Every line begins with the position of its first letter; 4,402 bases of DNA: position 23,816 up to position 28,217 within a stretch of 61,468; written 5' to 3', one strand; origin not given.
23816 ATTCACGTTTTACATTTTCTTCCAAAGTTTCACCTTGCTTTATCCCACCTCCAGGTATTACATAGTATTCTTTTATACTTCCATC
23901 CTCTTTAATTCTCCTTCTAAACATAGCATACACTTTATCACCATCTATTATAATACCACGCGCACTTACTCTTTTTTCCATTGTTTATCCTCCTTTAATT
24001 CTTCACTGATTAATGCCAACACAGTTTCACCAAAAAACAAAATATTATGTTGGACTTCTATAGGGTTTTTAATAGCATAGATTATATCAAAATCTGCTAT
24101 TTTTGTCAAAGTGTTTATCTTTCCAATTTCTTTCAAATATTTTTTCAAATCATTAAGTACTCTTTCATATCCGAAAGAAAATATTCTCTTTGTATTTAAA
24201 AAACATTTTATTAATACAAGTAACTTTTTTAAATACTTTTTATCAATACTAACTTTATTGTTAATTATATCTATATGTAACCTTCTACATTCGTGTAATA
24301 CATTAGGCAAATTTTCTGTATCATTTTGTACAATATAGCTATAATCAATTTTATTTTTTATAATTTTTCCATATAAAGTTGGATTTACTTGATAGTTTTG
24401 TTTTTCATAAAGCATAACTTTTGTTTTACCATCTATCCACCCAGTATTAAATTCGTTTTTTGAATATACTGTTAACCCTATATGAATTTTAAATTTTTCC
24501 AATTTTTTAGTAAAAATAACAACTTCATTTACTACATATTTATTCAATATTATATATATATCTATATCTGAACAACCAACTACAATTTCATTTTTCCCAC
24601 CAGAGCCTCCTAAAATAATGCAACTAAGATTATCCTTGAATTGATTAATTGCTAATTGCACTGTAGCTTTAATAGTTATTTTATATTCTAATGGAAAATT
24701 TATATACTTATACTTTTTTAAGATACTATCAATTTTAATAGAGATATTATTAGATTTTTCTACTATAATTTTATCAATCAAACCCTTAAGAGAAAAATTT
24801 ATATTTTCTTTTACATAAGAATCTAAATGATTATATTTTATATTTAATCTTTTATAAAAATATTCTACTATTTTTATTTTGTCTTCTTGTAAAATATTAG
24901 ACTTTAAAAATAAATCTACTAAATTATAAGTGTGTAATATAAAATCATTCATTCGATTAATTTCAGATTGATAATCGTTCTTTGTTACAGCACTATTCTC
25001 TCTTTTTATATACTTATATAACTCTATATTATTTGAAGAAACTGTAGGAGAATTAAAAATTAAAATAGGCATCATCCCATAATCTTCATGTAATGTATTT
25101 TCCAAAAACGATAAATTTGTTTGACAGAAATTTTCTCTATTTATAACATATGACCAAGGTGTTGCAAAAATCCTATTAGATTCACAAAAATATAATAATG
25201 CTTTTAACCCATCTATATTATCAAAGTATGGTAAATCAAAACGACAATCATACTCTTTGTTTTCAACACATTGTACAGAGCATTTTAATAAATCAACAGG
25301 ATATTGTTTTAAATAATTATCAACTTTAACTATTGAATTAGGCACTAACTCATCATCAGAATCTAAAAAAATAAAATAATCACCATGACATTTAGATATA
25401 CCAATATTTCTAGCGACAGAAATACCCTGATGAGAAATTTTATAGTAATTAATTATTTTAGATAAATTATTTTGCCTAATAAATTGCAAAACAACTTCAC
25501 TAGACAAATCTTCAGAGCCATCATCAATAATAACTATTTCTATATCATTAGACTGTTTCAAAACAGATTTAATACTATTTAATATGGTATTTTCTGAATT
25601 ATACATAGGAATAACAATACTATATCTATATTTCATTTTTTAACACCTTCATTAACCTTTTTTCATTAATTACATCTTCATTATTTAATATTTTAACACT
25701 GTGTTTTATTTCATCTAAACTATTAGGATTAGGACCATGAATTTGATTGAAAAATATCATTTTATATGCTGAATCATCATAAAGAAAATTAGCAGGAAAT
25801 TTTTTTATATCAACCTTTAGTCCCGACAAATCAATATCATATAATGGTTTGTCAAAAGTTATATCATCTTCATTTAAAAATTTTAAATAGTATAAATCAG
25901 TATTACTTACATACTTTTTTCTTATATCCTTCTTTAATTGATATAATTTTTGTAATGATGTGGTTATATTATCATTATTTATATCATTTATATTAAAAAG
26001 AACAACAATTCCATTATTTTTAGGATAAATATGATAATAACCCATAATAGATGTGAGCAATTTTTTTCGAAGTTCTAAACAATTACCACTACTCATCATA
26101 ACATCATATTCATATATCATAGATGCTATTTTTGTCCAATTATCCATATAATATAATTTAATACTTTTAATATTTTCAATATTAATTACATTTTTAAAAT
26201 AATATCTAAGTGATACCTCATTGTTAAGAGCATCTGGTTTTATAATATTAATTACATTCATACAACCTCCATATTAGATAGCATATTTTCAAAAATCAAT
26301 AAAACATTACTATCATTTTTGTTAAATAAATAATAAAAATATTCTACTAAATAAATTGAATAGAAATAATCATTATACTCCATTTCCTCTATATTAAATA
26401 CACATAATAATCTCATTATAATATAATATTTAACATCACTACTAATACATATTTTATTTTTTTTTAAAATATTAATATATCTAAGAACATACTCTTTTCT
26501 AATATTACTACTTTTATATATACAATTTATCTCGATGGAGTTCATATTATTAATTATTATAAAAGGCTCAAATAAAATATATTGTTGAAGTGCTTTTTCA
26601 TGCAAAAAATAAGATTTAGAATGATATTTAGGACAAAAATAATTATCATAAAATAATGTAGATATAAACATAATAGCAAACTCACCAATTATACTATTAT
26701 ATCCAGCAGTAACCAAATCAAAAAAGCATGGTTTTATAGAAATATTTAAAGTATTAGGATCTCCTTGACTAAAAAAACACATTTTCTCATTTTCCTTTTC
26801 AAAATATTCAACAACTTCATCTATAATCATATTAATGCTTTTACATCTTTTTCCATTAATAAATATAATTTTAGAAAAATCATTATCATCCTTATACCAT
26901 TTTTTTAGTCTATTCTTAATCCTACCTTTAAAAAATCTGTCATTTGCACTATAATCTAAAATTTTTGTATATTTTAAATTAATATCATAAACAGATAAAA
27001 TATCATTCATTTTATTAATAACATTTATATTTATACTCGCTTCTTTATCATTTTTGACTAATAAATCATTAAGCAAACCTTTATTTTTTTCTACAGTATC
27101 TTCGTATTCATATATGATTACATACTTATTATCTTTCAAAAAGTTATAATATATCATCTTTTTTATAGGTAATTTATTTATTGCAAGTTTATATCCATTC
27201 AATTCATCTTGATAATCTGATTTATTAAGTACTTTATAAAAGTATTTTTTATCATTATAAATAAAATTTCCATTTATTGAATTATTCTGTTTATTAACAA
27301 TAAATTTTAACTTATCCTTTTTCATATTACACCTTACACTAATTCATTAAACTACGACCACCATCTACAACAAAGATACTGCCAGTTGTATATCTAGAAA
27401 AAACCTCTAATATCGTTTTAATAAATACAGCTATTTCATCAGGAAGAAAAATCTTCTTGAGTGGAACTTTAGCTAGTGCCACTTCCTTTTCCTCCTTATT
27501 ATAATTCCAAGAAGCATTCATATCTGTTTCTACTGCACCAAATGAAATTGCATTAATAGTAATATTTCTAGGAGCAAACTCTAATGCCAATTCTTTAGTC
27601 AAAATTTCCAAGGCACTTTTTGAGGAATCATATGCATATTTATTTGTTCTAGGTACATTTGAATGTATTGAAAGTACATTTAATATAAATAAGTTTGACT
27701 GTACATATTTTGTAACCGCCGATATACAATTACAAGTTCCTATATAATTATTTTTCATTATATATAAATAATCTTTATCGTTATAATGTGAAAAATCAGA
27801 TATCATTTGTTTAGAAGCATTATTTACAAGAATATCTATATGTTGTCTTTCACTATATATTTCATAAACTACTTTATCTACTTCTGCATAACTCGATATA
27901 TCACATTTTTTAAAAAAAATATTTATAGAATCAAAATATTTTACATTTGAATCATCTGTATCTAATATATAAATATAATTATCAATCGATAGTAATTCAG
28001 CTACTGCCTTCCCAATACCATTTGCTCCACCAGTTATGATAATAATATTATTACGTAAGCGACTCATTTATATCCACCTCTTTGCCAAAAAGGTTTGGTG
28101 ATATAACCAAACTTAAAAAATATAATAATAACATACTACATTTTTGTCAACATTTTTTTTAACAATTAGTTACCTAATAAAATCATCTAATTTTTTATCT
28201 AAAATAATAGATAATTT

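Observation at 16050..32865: LysM amidase gene split by a 15.2-kb serine-recombinase element; the flanks rejoin into a perfect in-frame gene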

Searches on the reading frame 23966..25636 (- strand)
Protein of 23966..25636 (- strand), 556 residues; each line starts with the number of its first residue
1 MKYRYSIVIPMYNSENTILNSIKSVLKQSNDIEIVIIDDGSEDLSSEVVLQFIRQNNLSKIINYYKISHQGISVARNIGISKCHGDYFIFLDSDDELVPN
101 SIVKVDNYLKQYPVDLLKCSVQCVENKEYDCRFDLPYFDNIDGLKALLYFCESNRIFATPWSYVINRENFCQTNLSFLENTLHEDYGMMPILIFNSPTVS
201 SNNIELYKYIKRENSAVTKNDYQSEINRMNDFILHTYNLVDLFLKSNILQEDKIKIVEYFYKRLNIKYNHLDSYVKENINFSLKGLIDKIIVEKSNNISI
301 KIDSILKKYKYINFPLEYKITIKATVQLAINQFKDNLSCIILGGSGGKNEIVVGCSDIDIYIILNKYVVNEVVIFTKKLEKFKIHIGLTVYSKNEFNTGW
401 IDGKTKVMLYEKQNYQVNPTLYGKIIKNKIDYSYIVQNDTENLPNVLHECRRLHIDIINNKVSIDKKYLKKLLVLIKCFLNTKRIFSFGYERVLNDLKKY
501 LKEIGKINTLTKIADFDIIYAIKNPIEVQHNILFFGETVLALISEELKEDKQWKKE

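Call 9: search_protein_families(library=pfam, proteins=[window:23966-25636:-], max_evalue=0.01)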
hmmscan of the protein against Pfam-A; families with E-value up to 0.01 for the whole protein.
window:23966-25636:- (556 aa): 3 families
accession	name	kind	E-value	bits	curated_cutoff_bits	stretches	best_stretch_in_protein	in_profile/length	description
PF00535.33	Glycos_transf_2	-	1.5e-28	100.3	23.3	1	6-136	1-130/168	Glycosyl transferase family 2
PF10111.15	Glyco_tranf_2_2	-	6e-13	49.3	27.3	1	6-172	1-177/276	Glycosyltransferase like family 2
PF13641.12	Glyco_tranf_2_3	-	2.6e-06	28.1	27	1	5-124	3-126/230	Glycosyltransferase like family 2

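Call 21: search_protein_families(library=ncbifam, proteins=[window:23966-25636:-], max_evalue=0.001)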
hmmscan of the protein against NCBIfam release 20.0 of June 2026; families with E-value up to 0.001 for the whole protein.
window:23966-25636:- (556 aa): 18 families
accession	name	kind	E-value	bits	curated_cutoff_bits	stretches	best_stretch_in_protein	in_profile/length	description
NF007482.0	PRK10073.1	equivalog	1.2e-24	87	423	1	4-264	7-267/334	glycosyltransferase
NF047683.1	TeichurnBiosyTuaG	equivalog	2.3e-17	63.5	400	1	5-110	8-112/252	teichuronic acid biosynthesis protein TuaG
NF050050.1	ProtGlycPglI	equivalog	4.9e-14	52.4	500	1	5-105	4-104/306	GalNAc(5)-diNAcBac-PP-undecaprenol beta-1,3-glucosyltransferase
TIGR03111.1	glyc2_xrt_Gpos1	hypoth_equivalog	2.6e-13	49.6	363.95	1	6-105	52-152/439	TIGR03111 family XrtG-associated glycosyltransferase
NF038299.1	EPS_HpsN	equivalog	2.7e-13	49.6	425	1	6-113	4-111/317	hormogonium polysaccharide biosynthesis glycosyltransferase HpsN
NF038302.1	EPS_HpsE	equivalog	4.3e-13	48.9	300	1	5-113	3-115/307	hormogonium polysaccharide biosynthesis glycosyltransferase HpsE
NF041875.1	EPS_EpsD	equivalog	3.9e-11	42.9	370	1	6-101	2-96/325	exopolysaccharide biosynthesis glycosyltransferase EpsD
TIGR03937.1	PgaC_IcaA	equivalog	5.7e-11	42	422.3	1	6-99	48-140/407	poly-beta-1,6-N-acetyl-D-glucosamine synthase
NF007453.0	PRK10018.1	equivalog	6.9e-11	42.3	382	1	6-113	9-115/280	colanic acid biosynthesis glycosyltransferase WcaA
NF053739.1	GlytfEpsEBac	equivalog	1.1e-09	37.7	450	1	5-112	3-110/265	glycosyltransferase EpsE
TIGR04017.1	WcaA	equivalog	1.6e-09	37.8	495.75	1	6-111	8-112/279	colanic acid biosynthesis glycosyltransferase WcaA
TIGR04283.1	glyco_like_mftF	equivalog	4.7e-09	36.2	182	1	6-109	2-97/221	TIGR04283 family arsenosugar biosynthesis glycosyltransferase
TIGR03965.1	mycofact_glyco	equivalog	8.8e-09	34.7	280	1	6-94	77-164/467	mycofactocin biosynthesis glycosyltransferase MftF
NF007986.1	PRK10714.1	equivalog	1.4e-08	34.1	529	1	5-105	8-111/316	undecaprenyl-phosphate 4-deoxy-4-formamido-L-arabinose transferase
NF041394.1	GtaseAglG_Halo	equivalog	1.9e-08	34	440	1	6-100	4-98/304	glucosyl-dolichyl phosphate glucuronosyltransferase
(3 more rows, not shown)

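Call 69: search_protein_families(library=padloc, proteins=[window:23966-25636:-], max_evalue=0.001)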
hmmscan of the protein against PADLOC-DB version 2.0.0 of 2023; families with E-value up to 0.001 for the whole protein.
window:23966-25636:- (556 aa): 1 family
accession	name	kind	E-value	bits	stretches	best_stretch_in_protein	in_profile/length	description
PDLC04903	PDC-S09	-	0.00016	19.9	0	327-371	16-58/108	-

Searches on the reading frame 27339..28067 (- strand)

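Call 10: search_protein_families(library=pfam, proteins=[window:27339-28067:-], max_evalue=0.01)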
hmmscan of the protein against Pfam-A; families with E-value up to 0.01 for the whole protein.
window:27339-28067:- (242 aa): 5 families
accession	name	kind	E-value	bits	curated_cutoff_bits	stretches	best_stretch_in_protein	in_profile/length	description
PF13561.12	adh_short_C2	-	2.8e-36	125.7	27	1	15-237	3-234/236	Enoyl-(Acyl carrier protein) reductase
PF00106.31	adh_short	-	3e-36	125.2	26.6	1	8-189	2-192/195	short chain dehydrogenase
PF08659.16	KR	-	0.00035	21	22.6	1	9-157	3-160/180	KR domain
PF23441.1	SDR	-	0.00056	19.8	27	0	136-197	153-212/258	SDR-like rossmann domain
PF01370.27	Epimerase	-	0.0022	17.9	20.9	1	9-123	1-107/240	NAD dependent epimerase/dehydratase family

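Call 69: search_protein_families(library=padloc, proteins=[window:27339-28067:-], max_evalue=0.001)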
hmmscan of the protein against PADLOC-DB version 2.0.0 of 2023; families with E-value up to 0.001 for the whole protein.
window:27339-28067:- (242 aa): 0 families
